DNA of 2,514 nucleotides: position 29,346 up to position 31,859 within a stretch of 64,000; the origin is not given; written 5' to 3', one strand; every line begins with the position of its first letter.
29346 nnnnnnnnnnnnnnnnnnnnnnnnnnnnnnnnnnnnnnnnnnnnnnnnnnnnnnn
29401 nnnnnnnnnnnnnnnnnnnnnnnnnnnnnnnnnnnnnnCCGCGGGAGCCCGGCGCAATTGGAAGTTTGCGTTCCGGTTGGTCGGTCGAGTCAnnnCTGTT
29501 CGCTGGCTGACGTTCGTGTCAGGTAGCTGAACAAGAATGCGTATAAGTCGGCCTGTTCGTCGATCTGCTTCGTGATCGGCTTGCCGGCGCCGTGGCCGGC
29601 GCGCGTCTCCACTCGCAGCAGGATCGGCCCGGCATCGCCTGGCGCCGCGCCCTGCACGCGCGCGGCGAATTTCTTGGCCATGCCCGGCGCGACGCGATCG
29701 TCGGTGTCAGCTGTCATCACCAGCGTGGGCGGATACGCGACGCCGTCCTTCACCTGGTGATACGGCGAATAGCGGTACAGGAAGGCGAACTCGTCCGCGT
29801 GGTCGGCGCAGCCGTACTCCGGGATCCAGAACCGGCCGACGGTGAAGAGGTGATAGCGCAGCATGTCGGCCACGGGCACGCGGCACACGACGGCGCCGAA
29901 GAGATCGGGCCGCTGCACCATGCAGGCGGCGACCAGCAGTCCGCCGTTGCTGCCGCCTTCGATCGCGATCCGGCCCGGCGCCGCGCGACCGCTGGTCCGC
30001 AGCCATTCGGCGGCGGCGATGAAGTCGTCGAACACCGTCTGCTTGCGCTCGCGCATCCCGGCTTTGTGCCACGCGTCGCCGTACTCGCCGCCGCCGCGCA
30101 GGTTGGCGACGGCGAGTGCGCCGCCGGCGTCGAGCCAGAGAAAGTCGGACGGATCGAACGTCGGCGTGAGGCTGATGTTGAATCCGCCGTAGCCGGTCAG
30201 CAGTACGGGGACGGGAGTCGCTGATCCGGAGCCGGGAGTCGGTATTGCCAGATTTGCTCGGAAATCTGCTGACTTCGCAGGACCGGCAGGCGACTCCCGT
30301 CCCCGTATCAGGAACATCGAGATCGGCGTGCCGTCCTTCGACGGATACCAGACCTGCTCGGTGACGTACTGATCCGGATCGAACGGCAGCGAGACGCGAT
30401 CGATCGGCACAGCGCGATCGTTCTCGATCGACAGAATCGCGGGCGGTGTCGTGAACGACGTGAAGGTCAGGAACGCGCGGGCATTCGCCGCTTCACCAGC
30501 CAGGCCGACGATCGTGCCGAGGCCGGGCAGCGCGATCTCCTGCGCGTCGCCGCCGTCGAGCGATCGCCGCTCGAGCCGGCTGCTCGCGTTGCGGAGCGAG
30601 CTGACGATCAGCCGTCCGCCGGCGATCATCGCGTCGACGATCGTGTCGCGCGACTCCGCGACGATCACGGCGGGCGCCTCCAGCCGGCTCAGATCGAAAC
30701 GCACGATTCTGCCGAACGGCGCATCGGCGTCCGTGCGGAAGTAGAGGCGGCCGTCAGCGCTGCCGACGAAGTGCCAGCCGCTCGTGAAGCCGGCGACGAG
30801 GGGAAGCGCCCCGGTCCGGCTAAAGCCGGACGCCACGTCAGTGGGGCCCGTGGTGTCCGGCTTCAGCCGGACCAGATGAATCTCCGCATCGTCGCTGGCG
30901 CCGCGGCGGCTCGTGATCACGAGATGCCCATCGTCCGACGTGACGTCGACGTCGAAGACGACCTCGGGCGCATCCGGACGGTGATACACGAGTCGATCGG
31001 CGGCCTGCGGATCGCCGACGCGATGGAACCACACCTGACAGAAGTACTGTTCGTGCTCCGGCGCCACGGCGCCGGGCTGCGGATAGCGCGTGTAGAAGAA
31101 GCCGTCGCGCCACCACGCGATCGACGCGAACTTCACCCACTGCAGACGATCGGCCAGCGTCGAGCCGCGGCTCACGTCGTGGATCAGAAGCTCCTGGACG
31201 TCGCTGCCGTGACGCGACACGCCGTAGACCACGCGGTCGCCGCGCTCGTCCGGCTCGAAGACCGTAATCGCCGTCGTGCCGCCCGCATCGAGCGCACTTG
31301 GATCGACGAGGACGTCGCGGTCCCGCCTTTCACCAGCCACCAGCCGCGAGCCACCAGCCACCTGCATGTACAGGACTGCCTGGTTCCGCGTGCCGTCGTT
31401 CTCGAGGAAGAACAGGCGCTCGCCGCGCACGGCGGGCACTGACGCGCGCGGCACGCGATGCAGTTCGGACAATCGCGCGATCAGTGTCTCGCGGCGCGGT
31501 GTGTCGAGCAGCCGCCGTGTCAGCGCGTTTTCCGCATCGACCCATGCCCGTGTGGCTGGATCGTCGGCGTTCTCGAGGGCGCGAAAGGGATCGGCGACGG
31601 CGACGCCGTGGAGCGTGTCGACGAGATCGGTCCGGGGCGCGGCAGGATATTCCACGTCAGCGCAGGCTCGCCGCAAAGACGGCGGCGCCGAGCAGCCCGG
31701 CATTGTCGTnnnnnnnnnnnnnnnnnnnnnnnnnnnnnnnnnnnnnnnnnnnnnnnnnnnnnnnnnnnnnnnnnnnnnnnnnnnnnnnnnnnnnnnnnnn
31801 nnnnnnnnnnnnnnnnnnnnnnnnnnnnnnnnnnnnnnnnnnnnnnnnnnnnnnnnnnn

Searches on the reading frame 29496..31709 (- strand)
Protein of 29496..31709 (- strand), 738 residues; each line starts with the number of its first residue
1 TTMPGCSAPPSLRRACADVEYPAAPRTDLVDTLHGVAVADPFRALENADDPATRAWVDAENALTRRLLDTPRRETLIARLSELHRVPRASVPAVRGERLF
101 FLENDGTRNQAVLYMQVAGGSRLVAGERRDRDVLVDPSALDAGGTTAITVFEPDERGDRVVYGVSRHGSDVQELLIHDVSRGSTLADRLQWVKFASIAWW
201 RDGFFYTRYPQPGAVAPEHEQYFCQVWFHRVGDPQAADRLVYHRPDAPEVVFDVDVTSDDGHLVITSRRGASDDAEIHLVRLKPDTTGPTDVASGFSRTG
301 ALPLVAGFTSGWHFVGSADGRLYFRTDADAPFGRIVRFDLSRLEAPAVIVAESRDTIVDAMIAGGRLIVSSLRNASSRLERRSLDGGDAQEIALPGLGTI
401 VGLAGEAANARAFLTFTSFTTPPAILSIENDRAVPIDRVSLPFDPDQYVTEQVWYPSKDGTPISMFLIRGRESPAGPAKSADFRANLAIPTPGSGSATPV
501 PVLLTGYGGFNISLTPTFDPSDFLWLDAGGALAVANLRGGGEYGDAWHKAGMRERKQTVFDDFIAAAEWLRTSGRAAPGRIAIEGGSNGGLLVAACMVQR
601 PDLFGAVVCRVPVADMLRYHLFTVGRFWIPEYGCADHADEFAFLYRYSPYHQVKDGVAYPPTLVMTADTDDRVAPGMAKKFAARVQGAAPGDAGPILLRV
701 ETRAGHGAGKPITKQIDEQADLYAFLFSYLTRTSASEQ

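Call 86: search_protein_families(library=pfam, proteins=[window:29496-31709:-], max_evalue=0.0001)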
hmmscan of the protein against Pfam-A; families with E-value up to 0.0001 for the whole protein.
window:29496-31709:- (738 aa): 3 families
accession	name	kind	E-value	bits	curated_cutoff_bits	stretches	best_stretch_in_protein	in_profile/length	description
PF02897.21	Peptidase_S9_N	-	3.8e-78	263.5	24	1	22-429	1-402/414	Prolyl oligopeptidase, N-terminal beta-propeller domain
PF00326.27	Peptidase_S9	-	3.2e-53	180.8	22.6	1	517-731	2-211/213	Prolyl oligopeptidase family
PF02129.25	Peptidase_S15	-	8.2e-05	22.9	23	0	486-631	8-147/262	X-Pro dipeptidyl-peptidase (S15 family)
